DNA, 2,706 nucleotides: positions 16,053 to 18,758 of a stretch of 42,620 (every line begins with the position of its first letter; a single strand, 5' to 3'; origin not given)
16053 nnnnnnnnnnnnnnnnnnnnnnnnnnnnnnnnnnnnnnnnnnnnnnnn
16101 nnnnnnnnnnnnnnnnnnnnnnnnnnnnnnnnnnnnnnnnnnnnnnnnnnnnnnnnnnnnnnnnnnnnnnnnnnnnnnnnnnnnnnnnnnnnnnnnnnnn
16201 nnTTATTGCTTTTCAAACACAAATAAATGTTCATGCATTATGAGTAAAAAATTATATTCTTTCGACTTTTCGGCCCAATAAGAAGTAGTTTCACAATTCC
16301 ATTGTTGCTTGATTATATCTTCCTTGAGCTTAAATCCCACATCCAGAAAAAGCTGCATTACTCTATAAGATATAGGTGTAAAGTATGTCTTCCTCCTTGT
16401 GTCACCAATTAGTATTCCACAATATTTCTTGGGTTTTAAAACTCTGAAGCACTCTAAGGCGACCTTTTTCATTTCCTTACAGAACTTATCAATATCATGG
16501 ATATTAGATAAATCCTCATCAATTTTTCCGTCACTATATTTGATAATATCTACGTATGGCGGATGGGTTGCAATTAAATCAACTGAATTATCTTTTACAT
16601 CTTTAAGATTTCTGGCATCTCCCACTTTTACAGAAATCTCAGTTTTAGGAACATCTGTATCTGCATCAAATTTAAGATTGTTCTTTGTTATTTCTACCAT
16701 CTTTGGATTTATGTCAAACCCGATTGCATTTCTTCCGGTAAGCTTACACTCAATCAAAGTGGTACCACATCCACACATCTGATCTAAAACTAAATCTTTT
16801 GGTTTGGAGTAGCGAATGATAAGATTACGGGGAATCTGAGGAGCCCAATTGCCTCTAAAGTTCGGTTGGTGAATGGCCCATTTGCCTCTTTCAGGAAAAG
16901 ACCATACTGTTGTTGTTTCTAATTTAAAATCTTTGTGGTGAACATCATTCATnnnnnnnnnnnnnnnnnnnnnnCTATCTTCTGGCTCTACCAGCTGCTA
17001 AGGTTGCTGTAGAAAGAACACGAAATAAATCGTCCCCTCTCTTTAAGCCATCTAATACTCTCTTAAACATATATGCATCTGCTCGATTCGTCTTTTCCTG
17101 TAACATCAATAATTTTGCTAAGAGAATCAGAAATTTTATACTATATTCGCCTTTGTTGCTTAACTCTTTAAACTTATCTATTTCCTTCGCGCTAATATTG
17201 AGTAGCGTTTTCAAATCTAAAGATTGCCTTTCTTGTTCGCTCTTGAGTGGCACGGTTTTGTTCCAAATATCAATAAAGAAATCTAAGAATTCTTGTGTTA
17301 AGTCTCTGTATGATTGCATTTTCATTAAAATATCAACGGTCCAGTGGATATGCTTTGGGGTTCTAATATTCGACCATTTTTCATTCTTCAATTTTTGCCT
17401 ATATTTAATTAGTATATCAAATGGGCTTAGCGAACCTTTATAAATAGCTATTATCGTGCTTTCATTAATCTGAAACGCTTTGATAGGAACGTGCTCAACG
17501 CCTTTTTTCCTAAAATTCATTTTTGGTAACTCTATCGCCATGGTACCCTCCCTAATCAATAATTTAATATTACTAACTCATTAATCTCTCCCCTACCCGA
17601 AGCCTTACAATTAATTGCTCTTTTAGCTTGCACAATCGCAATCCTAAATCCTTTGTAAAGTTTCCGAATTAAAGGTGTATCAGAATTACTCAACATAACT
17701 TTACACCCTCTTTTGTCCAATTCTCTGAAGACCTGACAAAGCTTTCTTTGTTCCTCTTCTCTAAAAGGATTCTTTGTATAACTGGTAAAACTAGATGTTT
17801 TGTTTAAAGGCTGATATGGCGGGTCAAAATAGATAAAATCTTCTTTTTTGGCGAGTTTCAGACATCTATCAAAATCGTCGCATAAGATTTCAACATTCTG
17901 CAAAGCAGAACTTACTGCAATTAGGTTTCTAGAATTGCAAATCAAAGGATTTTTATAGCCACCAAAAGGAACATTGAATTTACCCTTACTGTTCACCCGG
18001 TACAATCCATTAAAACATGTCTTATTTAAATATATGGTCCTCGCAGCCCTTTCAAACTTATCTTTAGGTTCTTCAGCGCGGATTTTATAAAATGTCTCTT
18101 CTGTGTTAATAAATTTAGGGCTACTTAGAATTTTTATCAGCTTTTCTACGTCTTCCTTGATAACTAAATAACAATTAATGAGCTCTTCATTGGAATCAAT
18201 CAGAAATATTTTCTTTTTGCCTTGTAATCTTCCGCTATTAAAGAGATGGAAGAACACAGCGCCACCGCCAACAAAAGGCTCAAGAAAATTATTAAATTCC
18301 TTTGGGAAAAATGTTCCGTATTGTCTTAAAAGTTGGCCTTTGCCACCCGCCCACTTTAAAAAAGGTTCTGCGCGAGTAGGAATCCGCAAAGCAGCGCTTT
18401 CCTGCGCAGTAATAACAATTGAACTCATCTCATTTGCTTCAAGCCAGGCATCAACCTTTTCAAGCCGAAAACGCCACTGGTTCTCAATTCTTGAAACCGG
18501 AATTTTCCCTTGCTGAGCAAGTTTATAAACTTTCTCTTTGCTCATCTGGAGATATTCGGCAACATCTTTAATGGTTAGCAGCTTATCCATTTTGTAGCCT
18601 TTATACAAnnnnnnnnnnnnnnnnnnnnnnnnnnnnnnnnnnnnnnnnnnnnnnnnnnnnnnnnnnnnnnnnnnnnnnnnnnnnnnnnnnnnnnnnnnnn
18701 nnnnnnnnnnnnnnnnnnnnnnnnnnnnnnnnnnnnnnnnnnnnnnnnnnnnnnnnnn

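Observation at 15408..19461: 3.2-kb restriction-modification cassette bracketed by ~350/460-bp imperfect inverted repeats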

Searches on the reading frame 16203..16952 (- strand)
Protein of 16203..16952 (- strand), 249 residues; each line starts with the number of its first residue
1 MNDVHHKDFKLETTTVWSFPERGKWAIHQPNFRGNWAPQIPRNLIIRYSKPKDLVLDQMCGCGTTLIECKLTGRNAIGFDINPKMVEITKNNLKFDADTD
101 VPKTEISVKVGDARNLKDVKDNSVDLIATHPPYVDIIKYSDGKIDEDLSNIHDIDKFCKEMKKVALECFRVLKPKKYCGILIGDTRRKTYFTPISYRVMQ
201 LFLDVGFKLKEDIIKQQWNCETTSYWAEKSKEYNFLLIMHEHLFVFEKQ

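Call 10: search_protein_families(library=pfam, proteins=[window:16203-16952:-], max_evalue=0.01)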
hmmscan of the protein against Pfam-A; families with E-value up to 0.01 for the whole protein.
window:16203-16952:- (249 aa): 9 families
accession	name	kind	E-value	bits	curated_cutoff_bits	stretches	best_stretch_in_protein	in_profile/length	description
PF01555.25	N6_N4_Mtase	-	4.8e-24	86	26.7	2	10-90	137-220/221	DNA methylase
PF01170.24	UPF0020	-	1.6e-10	41.4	22.3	1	50-138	27-136/197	RMKL-like, methyltransferase domain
PF08241.18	Methyltransf_11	-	4.9e-09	37.2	21.2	1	60-128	3-65/95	Methyltransferase domain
PF13649.12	Methyltransf_25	-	1.5e-08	35.6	27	1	55-129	1-70/97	Methyltransferase domain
PF13847.12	Methyltransf_31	-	5.2e-07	29.9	27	1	53-179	5-108/145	Methyltransferase domain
PF09445.16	Methyltransf_15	-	1.4e-05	25.2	22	1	54-162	3-111/165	RNA cap guanine-N2 methyltransferase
PF02475.24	TRM5-TYW2_MTfase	-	0.00097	19.6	28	1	42-117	27-100/164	TRM5/TYW2 methyltransferase domain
PF08242.18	Methyltransf_12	-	0.002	19.3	30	1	60-128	5-70/98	Methyltransferase domain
PF13489.12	Methyltransf_23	-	0.0066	16.6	27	0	49-97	20-70/164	Methyltransferase domain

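Call 21: find_encoding_contigs(protein=window:16203-16952:-, flank=10000, max_places=8)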
Protein window:16203-16952:- (249 aa): no gene with exactly this product is on record in the collection.

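Call 53: search_protein_families(library=ncbifam, proteins=[window:16203-16952:-], max_evalue=0.01)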
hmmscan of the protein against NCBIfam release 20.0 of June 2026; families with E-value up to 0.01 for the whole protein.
window:16203-16952:- (249 aa): 28 families (the best 25 are shown)
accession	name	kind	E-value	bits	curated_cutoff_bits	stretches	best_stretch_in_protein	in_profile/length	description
TIGR01177.1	TIGR01177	hypoth_equivalog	5.3e-17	62.1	316.55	1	50-138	181-263/330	TIGR01177 family methyltransferase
NF008572.0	PRK11524.1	equivalog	2.7e-11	43.1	292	2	107-176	16-80/294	adenine-specific DNA-methyltransferase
NF050803.1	DnaMtaseCcrMCaul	equivalog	1e-07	31.2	830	1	44-94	198-248/350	adenine-specific DNA-methyltransferase CcrM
TIGR01934.1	MenG_MenH_UbiE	subfamily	1.3e-07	31.2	158.35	1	51-128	39-111/223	ubiquinone/menaquinone biosynthesis methyltransferase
NF011529.0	PRK14968.1-3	equivalog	1.5e-07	31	162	1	50-149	33-122/198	putative methyltransferase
NF043040.1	corrin_prot_MT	hypoth_equivalog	3.2e-07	30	180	1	40-128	30-115/216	corrinoid protein-associated methyltransferase CpaM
NF040721.1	Trm14_Arch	equivalog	1.5e-06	27.5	280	0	50-76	190-216/370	tRNA (guanine(6)-N2)-methyltransferase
NF001244.0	PRK00216.1-5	equivalog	1.8e-06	27.5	216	1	49-128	46-123/236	bifunctional demethylmenaquinone methyltransferase/2-methoxy-6-polyprenyl-1,4-benzoquinol methylase UbiE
NF033398.1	rRNA_meth_EmtA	equivalog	2.5e-06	27.1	625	1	50-181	186-295/336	EmtA family 23S rRNA (guanine(2470)) methyltransferase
NF010253.0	PRK13699.1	subfamily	8.8e-06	25.6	244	0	43-85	155-197/226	DNA methyltransferase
NF047732.1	tRNAMtaseTrm5bMeth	equivalog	1.1e-05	24.6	500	1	42-123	189-264/337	tRNA (guanine(37)-N1)-methyltransferase Trm5b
TIGR03534.1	RF_mod_PrmC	equivalog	1.9e-05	24.3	199.1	1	51-135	86-168/253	peptide chain release factor N(5)-glutamine methyltransferase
TIGR02987.1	met_A_Alw26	exception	3e-05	23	353.5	1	73-182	63-172/523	Alw26I/Eco31I/Esp3I family type II restriction adenine-specific DNA-methyltransferase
TIGR00537.1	hemK_rel_arch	hypoth_equivalog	0.00012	21.8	87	1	48-147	17-104/179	HemK2/MTQ2 family protein methyltransferase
NF008748.0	PRK11783.1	equivalog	0.00025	19.4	466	0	76-135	261-317/704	bifunctional 23S rRNA (guanine(2069)-N(7))-methyltransferase RlmK/23S rRNA (guanine(2445)-N(2))-methyltransferase RlmL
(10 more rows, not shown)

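Call 54: search_protein_families(library=padloc, proteins=[window:16203-16952:-], max_evalue=0.01)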
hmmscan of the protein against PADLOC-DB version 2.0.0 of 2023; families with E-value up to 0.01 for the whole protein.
window:16203-16952:- (249 aa): 62 families (the best 25 are shown)
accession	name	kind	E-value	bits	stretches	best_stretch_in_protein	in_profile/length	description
PDLC03376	MTase_II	-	3.1e-87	290.5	1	6-248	11-249/249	Type II methyltransferase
PDLC03351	MTase_II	-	2.2e-46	156.7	1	11-248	106-347/348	Type II methyltransferase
PDLC03353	MTase_II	-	3e-36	123.3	2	106-248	10-149/260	Type II methyltransferase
PDLC03350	MTase_II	-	4.5e-26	90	2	108-249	59-193/312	Type II methyltransferase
PDLC03325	MTase_II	-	4.7e-21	73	2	16-93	56-133/426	Type II methyltransferase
PDLC03387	MTase_II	-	2.3e-20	71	2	22-95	200-277/289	Type II methyltransferase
PDLC03283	MTase_II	-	1.4e-19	68.6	2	104-248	3-161/352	Type II methyltransferase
PDLC03299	MTase_II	-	1.4e-17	62.1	2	14-94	178-258/296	Type II methyltransferase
PDLC03239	MTase_II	-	7e-17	59.2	2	33-85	72-126/442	Type II methyltransferase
PDLC04134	mad2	-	2e-16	57.9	1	35-185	273-399/492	mads_2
PDLC03259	MTase_II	-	3.7e-16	57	2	107-222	5-123/423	Type II methyltransferase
PDLC03371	MTase_II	-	1.7e-15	55.3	1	10-94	170-253/260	Type II methyltransferase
PDLC03380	MTase_II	-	1.7e-15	55.1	2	31-91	36-96/393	Type II methyltransferase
PDLC03363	MTase_II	-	2.3e-14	51.5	1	43-138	68-164/294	Type II methyltransferase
PDLC03265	MTase_II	-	3.4e-13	47.7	2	10-93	248-328/333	Type II methyltransferase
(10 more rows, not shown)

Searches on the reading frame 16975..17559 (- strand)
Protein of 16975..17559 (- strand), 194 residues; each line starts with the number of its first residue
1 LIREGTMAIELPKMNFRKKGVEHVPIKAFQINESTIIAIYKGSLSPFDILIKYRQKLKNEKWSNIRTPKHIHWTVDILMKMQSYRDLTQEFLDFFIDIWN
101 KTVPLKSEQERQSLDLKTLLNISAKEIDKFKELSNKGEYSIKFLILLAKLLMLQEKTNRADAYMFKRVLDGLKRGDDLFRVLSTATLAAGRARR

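Call 10: search_protein_families(library=pfam, proteins=[window:16975-17559:-], max_evalue=0.01)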
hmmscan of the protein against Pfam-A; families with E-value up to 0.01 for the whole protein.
window:16975-17559:- (194 aa): 0 families

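Call 53: search_protein_families(library=ncbifam, proteins=[window:16975-17559:-], max_evalue=0.01)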
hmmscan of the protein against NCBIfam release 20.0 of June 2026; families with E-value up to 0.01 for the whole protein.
window:16975-17559:- (194 aa): 0 families

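Call 54: search_protein_families(library=padloc, proteins=[window:16975-17559:-], max_evalue=0.01)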
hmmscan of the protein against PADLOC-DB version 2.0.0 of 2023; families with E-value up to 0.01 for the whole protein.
window:16975-17559:- (194 aa): 2 families
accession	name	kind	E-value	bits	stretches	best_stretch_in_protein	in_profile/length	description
PDLC00854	E1-E2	-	0.0094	12.8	0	18-173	201-355/605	E1-E2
PDLC04272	PDC-M01B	-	0.0099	13.6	0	34-102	221-285/288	-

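Call 67: predict_structure(protein=window:16975-17559:-)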
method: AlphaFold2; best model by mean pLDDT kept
length: 194 residues; sequences in the alignment: 1
mean_pLDDT: 45.1   pTM: 0.29
mean pLDDT of the five models: 45.1, 45.0, 39.6, 38.2, 37.2
residues with pLDDT >= 90: 0; 70-90: 0; 50-70: 65; < 50: 129
segments of 3 or more residues with pLDDT < 50: 1-47, 58-72, 80-87, 102-135, 137-141, 153-157, 179-183, 189-194
pLDDT, mean of each block of 10 residues (from residue 1): 27 29 30 36 47 51 45 52 48 54 46 42 43 47 53 51 56 52 49 46
secondary structure, 60 per line:
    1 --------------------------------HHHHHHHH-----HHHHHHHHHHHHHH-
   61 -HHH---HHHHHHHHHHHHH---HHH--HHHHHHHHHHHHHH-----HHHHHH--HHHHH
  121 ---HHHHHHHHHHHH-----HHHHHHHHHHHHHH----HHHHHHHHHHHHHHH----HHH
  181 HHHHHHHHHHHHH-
elements in order: H33-40 H46-59 H68-80 H89-102 H108-113 H116-120 H124-135 H141-154 H159-173 H178-193

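Call 78: search_solved_structures(query=window:16975-17559:-, max_evalue=1)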
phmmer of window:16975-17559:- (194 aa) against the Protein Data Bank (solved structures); distinct sequences matched with E-value up to 1: 5.
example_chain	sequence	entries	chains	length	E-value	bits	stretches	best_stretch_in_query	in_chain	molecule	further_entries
6bo7_A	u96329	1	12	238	0.13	15.7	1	28-85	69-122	Hypoxanthine phosphoribosyltransferase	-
7vkx_A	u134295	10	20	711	0.18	15.3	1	87-157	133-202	beta-1,2-glucosyltransferase | Beta-galactosidase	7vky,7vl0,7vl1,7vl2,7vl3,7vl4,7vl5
7x87_A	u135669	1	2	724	0.18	15.2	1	87-157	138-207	Beta-galactosidase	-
7vkw_A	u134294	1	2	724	0.18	15.2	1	87-157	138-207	beta-1,2-glucosyltransferase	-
7vkz_A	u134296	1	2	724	0.18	15.2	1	87-157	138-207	beta-1,2-glucosyltransferase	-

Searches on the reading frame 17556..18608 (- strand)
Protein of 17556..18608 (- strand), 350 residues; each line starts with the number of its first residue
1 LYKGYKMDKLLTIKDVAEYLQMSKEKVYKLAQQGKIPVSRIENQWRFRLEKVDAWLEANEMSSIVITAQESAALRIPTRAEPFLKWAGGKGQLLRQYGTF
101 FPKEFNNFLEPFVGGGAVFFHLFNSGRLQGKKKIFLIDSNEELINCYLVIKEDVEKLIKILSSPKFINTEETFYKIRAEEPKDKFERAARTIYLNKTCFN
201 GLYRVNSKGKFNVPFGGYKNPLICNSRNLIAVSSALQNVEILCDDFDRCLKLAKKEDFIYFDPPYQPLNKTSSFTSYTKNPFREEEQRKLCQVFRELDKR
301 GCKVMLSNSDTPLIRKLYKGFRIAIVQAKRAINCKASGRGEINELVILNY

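Call 10: search_protein_families(library=pfam, proteins=[window:17556-18608:-], max_evalue=0.01)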
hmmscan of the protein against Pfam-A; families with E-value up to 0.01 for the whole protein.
window:17556-18608:- (350 aa): 2 families
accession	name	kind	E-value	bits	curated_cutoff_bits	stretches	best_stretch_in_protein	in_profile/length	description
PF02086.21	MethyltransfD12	-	5.8e-68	229.8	22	1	86-332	1-253/253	D12 class N6 adenine-specific DNA methyltransferase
PF12728.13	HTH_17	-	4.8e-16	59.2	27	1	10-59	1-50/51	Helix-turn-helix domain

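Call 53: search_protein_families(library=ncbifam, proteins=[window:17556-18608:-], max_evalue=0.01)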
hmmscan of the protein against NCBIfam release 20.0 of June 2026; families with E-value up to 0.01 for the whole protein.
window:17556-18608:- (350 aa): 4 families
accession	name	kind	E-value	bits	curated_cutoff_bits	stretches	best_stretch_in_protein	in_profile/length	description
TIGR00571.1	dam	subfamily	2e-90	303.1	114.85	1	81-349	2-267/267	Dam family site-specific DNA-(adenine-N6)-methyltransferase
NF008152.0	PRK10904.1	equivalog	3.6e-56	190.5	441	1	82-348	6-267/271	adenine-specific DNA-methyltransferase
NF047737.1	antiphage_MADS1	equivalog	3.6e-16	59.1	80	1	8-56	1-49/49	methylation-associated defense system helix-turn-helix domain-containing protein MAD1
TIGR01764.1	excise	domain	1.1e-12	48.1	28.8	1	10-58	1-49/49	excisionase family DNA-binding protein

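Call 54: search_protein_families(library=padloc, proteins=[window:17556-18608:-], max_evalue=0.01)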
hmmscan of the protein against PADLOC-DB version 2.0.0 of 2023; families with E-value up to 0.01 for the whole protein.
window:17556-18608:- (350 aa): 25 families
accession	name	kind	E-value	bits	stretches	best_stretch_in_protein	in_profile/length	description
PDLC03294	MTase_II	-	1.3e-102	341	1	80-350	4-271/272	Type II methyltransferase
PDLC03735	oMTase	-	4e-94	313.2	1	80-350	7-282/284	orphan methyltransferase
PDLC03261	MTase_II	-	4.6e-75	251.2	1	79-341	23-279/643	Type II methyltransferase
PDLC03729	oMTase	-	7.9e-69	230.2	1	80-348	4-267/275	orphan methyltransferase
PDLC03266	MTase_II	-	6.2e-68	227.3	1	77-324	11-256/285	Type II methyltransferase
PDLC03247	MTase_II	-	1.4e-33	114.4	1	84-350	6-265/282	Type II methyltransferase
PDLC03344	MTase_II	-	1.8e-26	90.8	1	81-231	4-153/154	Type II methyltransferase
PDLC03383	MTase_II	-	2.2e-25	87.7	1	84-308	22-260/318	Type II methyltransferase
PDLC03264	MTase_II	-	2.1e-22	77.8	1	82-349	13-282/306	Type II methyltransferase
PDLC03349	MTase_II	-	5.1e-17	60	2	187-298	192-303/374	Type II methyltransferase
PDLC03253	MTase_II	-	5.8e-15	53.7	1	81-349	4-252/253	Type II methyltransferase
PDLC04018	PD-Lambda-5_B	-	7.4e-15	53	1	84-337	8-262/291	-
PDLC03287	MTase_II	-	1.2e-14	52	1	84-309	367-594/646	Type II methyltransferase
PDLC03717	oMTase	-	1.5e-14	52.1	1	84-350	6-266/285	orphan methyltransferase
PDLC03302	MTase_II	-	2.1e-13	47.9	1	83-266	362-543/626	Type II methyltransferase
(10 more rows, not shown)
